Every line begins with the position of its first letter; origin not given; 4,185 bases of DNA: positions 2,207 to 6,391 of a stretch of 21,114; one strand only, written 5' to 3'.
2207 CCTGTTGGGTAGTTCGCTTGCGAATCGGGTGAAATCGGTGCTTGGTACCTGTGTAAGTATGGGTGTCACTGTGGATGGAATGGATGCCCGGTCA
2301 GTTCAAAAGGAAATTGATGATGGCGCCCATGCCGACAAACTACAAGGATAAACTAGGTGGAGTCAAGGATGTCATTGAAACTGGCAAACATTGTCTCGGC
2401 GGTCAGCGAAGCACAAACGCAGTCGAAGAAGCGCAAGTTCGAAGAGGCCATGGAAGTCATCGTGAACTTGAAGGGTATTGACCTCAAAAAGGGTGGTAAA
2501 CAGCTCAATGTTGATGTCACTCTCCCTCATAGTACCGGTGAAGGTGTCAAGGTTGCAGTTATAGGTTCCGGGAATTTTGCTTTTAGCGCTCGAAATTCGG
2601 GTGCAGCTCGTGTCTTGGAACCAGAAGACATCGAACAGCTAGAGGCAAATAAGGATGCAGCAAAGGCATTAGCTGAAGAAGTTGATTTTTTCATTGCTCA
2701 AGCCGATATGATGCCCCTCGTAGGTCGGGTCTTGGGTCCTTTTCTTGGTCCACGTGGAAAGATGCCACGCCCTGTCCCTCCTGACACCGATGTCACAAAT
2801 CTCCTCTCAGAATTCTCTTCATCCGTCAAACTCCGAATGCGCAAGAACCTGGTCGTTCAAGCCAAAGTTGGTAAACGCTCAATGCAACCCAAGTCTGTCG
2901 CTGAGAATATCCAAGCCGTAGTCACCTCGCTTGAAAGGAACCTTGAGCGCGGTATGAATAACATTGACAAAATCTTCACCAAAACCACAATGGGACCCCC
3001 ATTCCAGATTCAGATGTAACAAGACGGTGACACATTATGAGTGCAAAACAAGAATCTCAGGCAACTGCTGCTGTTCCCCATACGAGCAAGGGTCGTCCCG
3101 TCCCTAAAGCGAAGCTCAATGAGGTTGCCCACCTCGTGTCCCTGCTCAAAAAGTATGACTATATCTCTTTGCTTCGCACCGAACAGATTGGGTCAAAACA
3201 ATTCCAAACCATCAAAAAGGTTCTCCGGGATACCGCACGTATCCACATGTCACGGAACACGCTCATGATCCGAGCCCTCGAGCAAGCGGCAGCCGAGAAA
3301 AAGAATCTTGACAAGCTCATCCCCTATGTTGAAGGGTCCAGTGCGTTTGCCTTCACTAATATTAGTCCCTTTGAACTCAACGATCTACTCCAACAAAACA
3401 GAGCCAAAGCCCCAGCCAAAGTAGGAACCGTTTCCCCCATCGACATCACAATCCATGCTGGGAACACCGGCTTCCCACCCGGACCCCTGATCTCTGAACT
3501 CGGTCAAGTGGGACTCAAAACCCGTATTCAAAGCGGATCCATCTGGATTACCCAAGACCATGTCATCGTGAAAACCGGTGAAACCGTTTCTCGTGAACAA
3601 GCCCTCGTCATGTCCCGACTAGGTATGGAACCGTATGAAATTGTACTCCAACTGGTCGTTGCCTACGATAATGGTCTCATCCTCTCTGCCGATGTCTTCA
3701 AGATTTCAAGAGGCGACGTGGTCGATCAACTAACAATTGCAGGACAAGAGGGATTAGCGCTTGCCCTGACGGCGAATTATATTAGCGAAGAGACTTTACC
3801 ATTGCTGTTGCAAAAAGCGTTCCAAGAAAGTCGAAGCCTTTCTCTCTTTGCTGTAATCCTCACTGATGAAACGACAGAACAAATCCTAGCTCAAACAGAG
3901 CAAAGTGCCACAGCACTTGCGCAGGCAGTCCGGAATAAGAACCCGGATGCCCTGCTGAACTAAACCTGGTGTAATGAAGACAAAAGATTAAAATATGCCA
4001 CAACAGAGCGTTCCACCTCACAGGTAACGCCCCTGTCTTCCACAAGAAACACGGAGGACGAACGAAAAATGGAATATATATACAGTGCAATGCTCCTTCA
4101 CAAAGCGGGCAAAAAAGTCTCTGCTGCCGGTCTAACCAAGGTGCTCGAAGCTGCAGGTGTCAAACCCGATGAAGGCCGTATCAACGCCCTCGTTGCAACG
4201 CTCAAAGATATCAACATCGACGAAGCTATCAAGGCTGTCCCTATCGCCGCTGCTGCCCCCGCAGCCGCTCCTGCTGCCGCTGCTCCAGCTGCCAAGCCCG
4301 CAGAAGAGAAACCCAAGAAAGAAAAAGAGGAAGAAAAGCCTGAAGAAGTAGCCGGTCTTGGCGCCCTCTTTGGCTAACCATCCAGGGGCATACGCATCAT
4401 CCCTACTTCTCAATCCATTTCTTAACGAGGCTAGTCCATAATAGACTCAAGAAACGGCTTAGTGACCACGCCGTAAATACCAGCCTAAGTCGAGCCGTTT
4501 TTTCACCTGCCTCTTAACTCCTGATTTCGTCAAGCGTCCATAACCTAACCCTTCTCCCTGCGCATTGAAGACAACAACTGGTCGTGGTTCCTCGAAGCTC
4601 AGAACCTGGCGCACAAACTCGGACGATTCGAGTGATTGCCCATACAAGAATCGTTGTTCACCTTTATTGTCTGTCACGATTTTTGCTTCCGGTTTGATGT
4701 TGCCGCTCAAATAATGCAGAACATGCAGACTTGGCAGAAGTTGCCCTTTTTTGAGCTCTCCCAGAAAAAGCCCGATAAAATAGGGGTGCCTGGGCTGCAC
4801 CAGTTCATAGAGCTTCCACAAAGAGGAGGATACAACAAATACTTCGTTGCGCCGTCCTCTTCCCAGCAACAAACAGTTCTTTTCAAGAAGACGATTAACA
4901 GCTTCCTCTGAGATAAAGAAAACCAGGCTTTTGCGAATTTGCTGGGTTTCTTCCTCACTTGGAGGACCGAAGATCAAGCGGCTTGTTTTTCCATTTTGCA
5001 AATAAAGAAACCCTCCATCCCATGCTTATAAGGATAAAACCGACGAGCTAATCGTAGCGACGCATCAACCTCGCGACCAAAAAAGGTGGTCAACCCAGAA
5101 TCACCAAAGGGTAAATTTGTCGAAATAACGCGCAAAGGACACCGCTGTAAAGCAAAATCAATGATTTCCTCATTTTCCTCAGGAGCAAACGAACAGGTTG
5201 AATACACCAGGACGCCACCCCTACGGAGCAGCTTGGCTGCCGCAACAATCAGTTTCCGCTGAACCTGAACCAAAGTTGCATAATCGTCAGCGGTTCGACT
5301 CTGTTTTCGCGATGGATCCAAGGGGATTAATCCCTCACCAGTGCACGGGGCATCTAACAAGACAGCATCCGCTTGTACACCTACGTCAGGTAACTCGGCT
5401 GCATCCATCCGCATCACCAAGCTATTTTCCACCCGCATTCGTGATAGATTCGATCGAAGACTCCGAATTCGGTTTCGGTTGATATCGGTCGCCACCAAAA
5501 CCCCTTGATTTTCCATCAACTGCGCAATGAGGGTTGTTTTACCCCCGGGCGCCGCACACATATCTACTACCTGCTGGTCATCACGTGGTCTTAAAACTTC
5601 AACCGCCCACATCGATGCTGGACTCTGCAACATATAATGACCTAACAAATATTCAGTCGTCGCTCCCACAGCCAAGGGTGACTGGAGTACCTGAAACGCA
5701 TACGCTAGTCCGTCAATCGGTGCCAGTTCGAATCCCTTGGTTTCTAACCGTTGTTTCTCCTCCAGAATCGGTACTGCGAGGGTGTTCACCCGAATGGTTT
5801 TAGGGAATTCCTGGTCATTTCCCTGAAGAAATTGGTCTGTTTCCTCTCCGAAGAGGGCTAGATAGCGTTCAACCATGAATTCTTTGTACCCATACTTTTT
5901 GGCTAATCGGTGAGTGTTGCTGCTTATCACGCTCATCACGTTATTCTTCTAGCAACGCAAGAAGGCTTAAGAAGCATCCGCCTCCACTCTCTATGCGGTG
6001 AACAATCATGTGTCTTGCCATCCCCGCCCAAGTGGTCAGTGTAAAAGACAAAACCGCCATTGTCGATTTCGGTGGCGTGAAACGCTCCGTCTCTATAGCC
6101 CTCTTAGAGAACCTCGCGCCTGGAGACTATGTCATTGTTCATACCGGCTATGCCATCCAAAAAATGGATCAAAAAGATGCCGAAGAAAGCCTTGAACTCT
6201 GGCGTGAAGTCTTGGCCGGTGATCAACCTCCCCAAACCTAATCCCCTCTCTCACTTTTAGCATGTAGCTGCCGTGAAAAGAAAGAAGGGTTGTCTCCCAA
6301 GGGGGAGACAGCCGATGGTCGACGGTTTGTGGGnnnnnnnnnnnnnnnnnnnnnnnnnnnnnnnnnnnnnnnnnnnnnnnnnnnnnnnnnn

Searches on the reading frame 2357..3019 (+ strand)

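Call 56: search_protein_families(library=pfam, proteins=[window:2357-3019:+], max_evalue=0.00001)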
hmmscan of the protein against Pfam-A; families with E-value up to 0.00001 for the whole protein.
window:2357-3019:+ (220 aa): 1 family
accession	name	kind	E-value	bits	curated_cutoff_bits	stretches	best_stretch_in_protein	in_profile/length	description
PF00687.26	Ribosomal_L1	-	4.3e-52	177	32.2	1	22-214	3-198/198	Ribosomal protein L1p/L10e family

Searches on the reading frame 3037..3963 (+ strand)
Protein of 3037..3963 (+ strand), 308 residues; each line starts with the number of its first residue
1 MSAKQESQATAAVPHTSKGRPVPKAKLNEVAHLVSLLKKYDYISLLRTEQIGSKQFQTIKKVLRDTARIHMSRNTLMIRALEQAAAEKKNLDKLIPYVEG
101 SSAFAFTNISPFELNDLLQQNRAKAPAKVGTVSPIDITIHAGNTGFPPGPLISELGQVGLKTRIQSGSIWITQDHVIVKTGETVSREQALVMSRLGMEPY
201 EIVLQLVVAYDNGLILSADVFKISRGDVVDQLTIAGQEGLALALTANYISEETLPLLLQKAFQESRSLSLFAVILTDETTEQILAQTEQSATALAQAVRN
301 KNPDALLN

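Call 56: search_protein_families(library=pfam, proteins=[window:3037-3963:+], max_evalue=0.00001)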
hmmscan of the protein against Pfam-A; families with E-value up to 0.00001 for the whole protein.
window:3037-3963:+ (308 aa): 2 families
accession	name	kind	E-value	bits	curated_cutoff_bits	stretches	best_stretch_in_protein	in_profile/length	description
PF00466.25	Ribosomal_L10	-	1.6e-18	67.1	22.8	1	23-121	3-98/100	Ribosomal protein L10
PF17777.6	RL10P_insert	-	4.3e-17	62.2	29.1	1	127-196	1-70/71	Insertion domain in 60S ribosomal protein L10P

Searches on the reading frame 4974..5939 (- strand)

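Call 3: search_protein_families(library=pfam, proteins=[window:4974-5939:-], max_evalue=1)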
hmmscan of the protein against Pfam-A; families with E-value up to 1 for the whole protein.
window:4974-5939:- (321 aa): 12 families
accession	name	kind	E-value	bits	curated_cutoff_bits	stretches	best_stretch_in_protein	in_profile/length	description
PF01189.24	Methyltr_RsmB-F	-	2e-55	188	27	1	115-316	3-198/199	16S rRNA methyltransferase RsmB/F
PF17125.10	Methyltr_RsmF_N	-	4.6e-08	33.8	34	1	23-107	6-86/86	N-terminal domain of 16S rRNA methyltransferase RsmF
PF22458.1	RsmF-B_ferredox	-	5.3e-08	33.3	27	1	20-84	3-67/74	Methyltr_RsmF/B-like, ferredoxin-like domain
PF01728.25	FtsJ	-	3.3e-07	30.8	24.1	1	120-267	21-155/181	FtsJ-like methyltransferase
PF13847.12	Methyltransf_31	-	2.6e-05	24.4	27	1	120-250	3-113/145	Methyltransferase domain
PF02475.24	TRM5-TYW2_MTfase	-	6e-05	23.5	28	1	120-202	36-117/164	TRM5/TYW2 methyltransferase domain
PF05175.20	MTS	-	0.0019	18.3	23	1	112-182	23-92/170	Methyltransferase small domain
PF13649.12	Methyltransf_25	-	0.0022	19.1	27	1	124-195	1-70/97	Methyltransferase domain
PF01209.24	Ubie_methyltran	-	0.09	12.6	20.1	1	116-185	43-112/233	ubiE/COQ5 methyltransferase family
PF01170.24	UPF0020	-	0.11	12.6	22.3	1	142-198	73-130/197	RMKL-like, methyltransferase domain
PF05958.17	tRNA_U5-meth_tr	-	0.13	11.7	23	1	110-184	192-262/357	tRNA (Uracil-5-)-methyltransferase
PF13671.12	AAA_33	-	0.15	12.8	27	1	133-165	11-44/143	AAA domain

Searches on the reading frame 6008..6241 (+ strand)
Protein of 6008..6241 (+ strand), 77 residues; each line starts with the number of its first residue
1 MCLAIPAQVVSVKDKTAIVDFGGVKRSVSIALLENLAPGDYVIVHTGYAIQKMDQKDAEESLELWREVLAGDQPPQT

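Call 3: search_protein_families(library=pfam, proteins=[window:6008-6241:+], max_evalue=1)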
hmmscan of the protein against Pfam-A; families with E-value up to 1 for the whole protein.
window:6008-6241:+ (77 aa): 2 families
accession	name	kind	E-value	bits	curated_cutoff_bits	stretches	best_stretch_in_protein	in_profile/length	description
PF01455.23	HupF_HypC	-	1.1e-29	102.8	28.5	1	1-65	1-65/65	HupF/HypC family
PF20297.4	MSSS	-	0.0044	17.1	26.8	1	7-25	14-34/42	MutS2 and Smr-associated SH3 domain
